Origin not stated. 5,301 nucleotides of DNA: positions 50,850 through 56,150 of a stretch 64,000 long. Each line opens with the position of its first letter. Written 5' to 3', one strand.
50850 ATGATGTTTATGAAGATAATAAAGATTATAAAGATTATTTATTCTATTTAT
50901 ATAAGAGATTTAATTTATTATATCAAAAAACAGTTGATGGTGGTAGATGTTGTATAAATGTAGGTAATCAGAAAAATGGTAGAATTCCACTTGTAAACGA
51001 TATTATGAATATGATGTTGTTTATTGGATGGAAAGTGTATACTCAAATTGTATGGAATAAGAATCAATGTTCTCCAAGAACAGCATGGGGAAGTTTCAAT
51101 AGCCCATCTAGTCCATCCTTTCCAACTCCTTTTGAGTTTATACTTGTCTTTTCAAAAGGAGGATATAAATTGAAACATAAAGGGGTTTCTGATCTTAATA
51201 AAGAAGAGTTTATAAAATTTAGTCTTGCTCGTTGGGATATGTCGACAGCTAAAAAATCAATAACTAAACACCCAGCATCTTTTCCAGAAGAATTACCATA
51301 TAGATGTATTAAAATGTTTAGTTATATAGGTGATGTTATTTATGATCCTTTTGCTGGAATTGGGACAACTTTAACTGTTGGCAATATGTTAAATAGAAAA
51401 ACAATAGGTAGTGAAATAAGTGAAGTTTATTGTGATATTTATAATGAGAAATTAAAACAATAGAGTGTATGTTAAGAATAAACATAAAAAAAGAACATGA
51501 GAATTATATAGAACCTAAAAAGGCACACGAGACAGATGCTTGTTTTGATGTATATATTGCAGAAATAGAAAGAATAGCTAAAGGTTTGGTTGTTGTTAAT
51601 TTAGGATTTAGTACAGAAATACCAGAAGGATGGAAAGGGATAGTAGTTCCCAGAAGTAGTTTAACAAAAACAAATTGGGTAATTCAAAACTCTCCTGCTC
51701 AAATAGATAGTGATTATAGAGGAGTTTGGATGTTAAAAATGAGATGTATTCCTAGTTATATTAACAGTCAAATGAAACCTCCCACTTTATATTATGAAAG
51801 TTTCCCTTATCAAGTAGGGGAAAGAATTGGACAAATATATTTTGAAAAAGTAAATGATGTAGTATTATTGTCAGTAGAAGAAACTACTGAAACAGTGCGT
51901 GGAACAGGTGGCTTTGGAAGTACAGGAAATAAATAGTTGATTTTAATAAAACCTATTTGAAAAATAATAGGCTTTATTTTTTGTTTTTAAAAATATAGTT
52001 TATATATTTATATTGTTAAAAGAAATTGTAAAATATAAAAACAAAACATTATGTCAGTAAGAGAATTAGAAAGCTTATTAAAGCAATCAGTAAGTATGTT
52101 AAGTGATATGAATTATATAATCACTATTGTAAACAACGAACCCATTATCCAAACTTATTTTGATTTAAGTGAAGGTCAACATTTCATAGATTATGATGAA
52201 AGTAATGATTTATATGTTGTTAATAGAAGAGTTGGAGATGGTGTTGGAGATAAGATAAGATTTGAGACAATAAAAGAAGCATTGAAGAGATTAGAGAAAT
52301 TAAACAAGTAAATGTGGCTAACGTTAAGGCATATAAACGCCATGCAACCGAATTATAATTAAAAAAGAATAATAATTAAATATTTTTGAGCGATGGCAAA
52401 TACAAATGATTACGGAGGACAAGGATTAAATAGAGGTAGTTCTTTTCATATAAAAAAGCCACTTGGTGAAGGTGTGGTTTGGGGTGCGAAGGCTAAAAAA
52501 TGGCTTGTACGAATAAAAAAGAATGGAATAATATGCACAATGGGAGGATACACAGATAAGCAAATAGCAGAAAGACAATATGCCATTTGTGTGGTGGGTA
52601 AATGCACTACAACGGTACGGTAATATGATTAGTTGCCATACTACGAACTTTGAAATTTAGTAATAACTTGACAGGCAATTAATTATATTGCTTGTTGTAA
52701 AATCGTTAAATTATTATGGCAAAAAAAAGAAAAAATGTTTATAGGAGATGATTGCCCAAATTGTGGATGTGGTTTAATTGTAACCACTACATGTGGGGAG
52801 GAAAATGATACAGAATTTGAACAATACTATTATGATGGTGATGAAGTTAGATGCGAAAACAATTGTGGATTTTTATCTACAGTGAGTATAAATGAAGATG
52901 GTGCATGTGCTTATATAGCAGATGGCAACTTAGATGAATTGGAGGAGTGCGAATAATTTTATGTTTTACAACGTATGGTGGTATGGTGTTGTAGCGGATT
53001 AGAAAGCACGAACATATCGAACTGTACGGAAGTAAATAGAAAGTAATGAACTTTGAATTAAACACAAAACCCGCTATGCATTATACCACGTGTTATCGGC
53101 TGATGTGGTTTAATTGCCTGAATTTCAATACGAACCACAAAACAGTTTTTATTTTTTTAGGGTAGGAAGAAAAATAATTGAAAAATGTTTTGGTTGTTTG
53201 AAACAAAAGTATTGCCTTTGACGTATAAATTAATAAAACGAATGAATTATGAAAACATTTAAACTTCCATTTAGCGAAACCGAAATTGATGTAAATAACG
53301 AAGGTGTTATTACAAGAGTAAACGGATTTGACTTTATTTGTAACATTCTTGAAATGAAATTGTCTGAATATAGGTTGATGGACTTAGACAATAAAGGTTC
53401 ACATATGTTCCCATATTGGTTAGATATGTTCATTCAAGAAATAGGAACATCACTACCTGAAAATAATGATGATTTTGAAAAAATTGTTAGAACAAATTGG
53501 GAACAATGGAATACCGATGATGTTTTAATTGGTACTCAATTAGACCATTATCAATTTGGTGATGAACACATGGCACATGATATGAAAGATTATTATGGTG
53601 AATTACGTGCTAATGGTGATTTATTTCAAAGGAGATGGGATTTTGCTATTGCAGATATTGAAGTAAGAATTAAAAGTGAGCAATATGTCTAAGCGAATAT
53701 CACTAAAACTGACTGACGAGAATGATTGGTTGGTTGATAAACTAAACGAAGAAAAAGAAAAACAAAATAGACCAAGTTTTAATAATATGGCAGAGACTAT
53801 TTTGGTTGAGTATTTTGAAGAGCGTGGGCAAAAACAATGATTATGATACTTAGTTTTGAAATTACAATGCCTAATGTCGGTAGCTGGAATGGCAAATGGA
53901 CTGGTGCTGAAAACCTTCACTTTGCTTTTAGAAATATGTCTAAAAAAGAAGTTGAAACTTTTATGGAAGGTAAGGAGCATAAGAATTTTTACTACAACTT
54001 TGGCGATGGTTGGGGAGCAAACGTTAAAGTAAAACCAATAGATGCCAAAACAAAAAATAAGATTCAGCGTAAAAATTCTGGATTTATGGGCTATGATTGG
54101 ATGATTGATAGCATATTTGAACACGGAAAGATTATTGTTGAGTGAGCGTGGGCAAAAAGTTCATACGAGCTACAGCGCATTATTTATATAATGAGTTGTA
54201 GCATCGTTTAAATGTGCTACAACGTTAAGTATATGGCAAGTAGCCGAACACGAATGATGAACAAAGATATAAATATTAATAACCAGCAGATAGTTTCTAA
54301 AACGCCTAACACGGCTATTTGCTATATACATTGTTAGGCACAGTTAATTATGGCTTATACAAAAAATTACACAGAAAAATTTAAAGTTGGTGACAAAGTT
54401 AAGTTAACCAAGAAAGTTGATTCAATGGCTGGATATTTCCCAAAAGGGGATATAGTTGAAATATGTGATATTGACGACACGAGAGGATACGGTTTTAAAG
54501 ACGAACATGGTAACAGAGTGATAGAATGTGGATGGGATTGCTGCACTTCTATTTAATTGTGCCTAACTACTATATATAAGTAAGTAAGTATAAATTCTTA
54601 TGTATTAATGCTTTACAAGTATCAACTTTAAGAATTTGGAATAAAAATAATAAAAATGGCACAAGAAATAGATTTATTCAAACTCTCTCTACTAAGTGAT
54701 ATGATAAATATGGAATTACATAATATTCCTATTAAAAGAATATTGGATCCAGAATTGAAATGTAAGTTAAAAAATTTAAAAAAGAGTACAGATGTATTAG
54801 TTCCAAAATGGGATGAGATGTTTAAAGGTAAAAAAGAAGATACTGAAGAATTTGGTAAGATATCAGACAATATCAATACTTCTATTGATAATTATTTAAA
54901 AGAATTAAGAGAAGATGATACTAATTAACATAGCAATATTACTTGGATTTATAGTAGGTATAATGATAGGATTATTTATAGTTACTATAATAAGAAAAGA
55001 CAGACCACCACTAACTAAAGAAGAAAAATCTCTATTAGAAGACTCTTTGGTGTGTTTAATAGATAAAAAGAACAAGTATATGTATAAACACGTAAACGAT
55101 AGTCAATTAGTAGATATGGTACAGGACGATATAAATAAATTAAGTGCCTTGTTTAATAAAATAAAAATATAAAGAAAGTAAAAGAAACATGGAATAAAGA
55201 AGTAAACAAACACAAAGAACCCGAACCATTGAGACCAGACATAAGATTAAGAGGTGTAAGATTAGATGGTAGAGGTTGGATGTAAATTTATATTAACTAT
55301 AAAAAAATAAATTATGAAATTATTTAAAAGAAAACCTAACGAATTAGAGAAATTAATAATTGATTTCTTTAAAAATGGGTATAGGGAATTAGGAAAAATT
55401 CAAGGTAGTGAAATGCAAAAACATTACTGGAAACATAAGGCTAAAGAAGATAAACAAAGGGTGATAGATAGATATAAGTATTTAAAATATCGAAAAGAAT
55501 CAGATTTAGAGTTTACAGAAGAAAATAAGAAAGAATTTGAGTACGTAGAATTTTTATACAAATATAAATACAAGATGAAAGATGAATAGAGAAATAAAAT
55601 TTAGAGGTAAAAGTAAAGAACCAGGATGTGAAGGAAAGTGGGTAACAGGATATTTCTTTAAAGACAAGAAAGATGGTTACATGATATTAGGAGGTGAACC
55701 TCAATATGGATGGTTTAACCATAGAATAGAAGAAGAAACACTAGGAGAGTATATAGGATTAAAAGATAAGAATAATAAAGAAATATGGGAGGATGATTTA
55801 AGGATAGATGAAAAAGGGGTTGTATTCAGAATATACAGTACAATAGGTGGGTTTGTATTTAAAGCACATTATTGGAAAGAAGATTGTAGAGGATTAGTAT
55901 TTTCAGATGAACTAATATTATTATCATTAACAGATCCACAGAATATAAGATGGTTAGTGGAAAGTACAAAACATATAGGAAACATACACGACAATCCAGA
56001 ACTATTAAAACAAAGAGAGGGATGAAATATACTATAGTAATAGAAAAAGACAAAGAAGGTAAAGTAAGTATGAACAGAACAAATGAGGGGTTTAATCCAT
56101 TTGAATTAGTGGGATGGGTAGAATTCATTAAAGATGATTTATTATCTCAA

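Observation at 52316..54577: Second integron-like cassette array (array II) built from the same site family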

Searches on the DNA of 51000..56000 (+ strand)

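Call 6: search_dna_similar(query=window:51000-56000:+, collection=phages, mode=near, max_rows=30)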
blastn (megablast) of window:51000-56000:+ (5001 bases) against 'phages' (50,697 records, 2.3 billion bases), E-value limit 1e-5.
No match.

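Call 9: search_dna_similar(query=window:52300-54600:+, collection=phages, mode=distant, max_rows=30)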
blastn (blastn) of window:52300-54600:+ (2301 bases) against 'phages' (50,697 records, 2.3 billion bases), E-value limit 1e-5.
No match.
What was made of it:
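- Tried and rejected: Megablast and blastn of array II found nothing (calls 6, 9).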

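Call 55: search_rna_families(source=window, start=51900, end=54800, threshold=evalue, max_evalue=1)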
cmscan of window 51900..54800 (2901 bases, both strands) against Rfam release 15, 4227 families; matches with E-value up to 1: 1.
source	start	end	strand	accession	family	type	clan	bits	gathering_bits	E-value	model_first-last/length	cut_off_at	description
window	54033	54086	+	RF00023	tmRNA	Gene;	CL00001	8.9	47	0.96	82-140/374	no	transfer-messenger RNA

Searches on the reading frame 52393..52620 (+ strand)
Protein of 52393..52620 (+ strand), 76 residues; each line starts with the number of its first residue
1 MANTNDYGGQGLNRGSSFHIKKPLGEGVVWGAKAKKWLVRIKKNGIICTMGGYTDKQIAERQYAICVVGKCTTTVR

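Call 69: search_protein_families(library=pfam, proteins=[window:52393-52620:+], max_evalue=0.01)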
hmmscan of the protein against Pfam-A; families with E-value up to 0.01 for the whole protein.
window:52393-52620:+ (76 aa): 0 families

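Call 70: search_protein_families(library=phrogs, proteins=[window:52393-52620:+], max_evalue=0.001)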
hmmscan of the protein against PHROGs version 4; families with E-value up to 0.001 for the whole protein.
window:52393-52620:+ (76 aa): 0 families

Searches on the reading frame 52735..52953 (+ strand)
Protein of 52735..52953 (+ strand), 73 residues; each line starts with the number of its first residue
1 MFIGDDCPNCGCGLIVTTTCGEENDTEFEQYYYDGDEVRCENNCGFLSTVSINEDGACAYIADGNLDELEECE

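Call 69: search_protein_families(library=pfam, proteins=[window:52735-52953:+], max_evalue=0.01)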
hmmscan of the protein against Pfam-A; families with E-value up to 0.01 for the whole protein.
window:52735-52953:+ (73 aa): 0 families

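Call 70: search_protein_families(library=phrogs, proteins=[window:52735-52953:+], max_evalue=0.001)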
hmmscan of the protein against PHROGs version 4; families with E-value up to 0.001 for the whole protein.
window:52735-52953:+ (73 aa): 0 families

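Call 91: find_related_loci(query=window:52735-52953:+, collection=viral_contigs, flank=1500)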
Query window:52735-52953:+ (73 aa) in viral_contigs; peptide patterns used: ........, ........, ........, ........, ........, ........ (x = any residue, [..] = any of these).
2 stretches matched a pattern; 1 encode a relative of the query (tblastn E <= 1e-3); 1 distinct loci.
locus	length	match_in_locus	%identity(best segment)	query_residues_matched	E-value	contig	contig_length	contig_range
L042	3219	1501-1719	86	1-73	1e-39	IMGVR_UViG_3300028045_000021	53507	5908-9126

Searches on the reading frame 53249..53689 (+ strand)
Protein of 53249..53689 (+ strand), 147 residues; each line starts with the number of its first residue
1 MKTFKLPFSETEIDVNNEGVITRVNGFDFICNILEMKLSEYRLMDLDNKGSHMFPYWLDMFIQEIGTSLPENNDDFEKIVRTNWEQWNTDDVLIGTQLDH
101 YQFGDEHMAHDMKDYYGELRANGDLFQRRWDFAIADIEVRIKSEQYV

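Call 69: search_protein_families(library=pfam, proteins=[window:53249-53689:+], max_evalue=0.01)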
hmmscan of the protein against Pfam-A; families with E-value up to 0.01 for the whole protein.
window:53249-53689:+ (147 aa): 0 families

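Call 70: search_protein_families(library=phrogs, proteins=[window:53249-53689:+], max_evalue=0.001)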
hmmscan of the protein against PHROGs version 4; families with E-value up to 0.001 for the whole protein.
window:53249-53689:+ (147 aa): 0 families

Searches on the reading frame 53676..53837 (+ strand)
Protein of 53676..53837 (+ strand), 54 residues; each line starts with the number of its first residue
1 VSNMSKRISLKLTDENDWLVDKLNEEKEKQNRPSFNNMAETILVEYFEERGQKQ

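Call 69: search_protein_families(library=pfam, proteins=[window:53676-53837:+], max_evalue=0.01)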
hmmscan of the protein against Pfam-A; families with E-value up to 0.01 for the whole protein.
window:53676-53837:+ (54 aa): 1 family
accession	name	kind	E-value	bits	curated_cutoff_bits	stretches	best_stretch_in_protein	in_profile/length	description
PF24111.1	DUF7386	-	0.0038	17.9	28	1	4-25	1-22/86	Family of unknown function (DUF7386)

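Call 70: search_protein_families(library=phrogs, proteins=[window:53676-53837:+], max_evalue=0.001)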
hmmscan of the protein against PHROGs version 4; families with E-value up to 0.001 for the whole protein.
window:53676-53837:+ (54 aa): 0 families

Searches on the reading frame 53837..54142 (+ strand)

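Call 69: search_protein_families(library=pfam, proteins=[window:53837-54142:+], max_evalue=0.01)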
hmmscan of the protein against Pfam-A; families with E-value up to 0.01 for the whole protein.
window:53837-54142:+ (102 aa): 1 family
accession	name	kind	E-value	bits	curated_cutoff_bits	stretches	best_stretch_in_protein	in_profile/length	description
PF07929.16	PRiA4_ORF3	-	0.0088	16.2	26.6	1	29-74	68-114/173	Plasmid pRiA4b ORF-3-like protein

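Call 70: search_protein_families(library=phrogs, proteins=[window:53837-54142:+], max_evalue=0.001)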
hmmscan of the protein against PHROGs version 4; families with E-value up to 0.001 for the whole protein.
window:53837-54142:+ (102 aa): 0 families

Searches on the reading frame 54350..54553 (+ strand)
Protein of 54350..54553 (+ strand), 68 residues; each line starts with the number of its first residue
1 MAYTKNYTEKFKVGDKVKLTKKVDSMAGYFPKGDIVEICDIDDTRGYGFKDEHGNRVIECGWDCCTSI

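Call 69: search_protein_families(library=pfam, proteins=[window:54350-54553:+], max_evalue=0.01)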
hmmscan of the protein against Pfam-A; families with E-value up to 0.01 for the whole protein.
window:54350-54553:+ (68 aa): 0 families

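Call 70: search_protein_families(library=phrogs, proteins=[window:54350-54553:+], max_evalue=0.001)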
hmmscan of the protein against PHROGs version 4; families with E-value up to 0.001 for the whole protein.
window:54350-54553:+ (68 aa): 3 families
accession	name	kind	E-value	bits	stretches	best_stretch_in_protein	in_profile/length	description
phrog_26571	-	unknown function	6.6e-09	36.6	1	11-61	6-55/66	-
phrog_13152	-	unknown function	0.0001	23.4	1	9-54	7-49/171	-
phrog_15694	-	unknown function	0.00016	22.3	1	3-57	126-180/350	-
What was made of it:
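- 54350..54556 (+): Cassette gene, 68 aa (PHROG 26571, function unknown). Together with the preceding hairpin it forms a cassette that is 99.2% identical in another viral contig. Call 70.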

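Call 90: find_related_loci(query=window:54350-54553:+, collection=viral_contigs, flank=1500)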
Query window:54350-54553:+ (68 aa) in viral_contigs; peptide patterns used: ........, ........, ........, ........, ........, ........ (x = any residue, [..] = any of these).
10 stretches matched a pattern; 1 encode a relative of the query (tblastn E <= 1e-3); 1 distinct loci.
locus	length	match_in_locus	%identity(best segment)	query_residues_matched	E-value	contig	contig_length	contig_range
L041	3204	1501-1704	100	1-68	8e-45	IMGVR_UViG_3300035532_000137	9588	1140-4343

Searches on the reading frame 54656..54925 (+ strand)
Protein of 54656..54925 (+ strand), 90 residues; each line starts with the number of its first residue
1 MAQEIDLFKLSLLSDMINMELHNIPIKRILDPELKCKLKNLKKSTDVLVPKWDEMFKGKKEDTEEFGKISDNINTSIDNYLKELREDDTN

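Call 16: find_related_loci(query=window:54656-54925:+, collection=viral_contigs, flank=10000)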
Query window:54656-54925:+ (90 aa) in viral_contigs; peptide patterns used: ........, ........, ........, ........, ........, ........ (x = any residue, [..] = any of these).
4 stretches matched a pattern, but none encodes a relative of the query by tblastn (E <= 1e-3).
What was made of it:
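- Tried and rejected: A search for relatives of 54656-54928 in viral contigs found nothing (call 16).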

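Call 69: search_protein_families(library=pfam, proteins=[window:54656-54925:+], max_evalue=0.01)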
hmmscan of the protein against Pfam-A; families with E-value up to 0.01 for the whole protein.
window:54656-54925:+ (90 aa): 0 families

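Call 70: search_protein_families(library=phrogs, proteins=[window:54656-54925:+], max_evalue=0.001)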
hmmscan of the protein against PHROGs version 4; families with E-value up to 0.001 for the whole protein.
window:54656-54925:+ (90 aa): 0 families
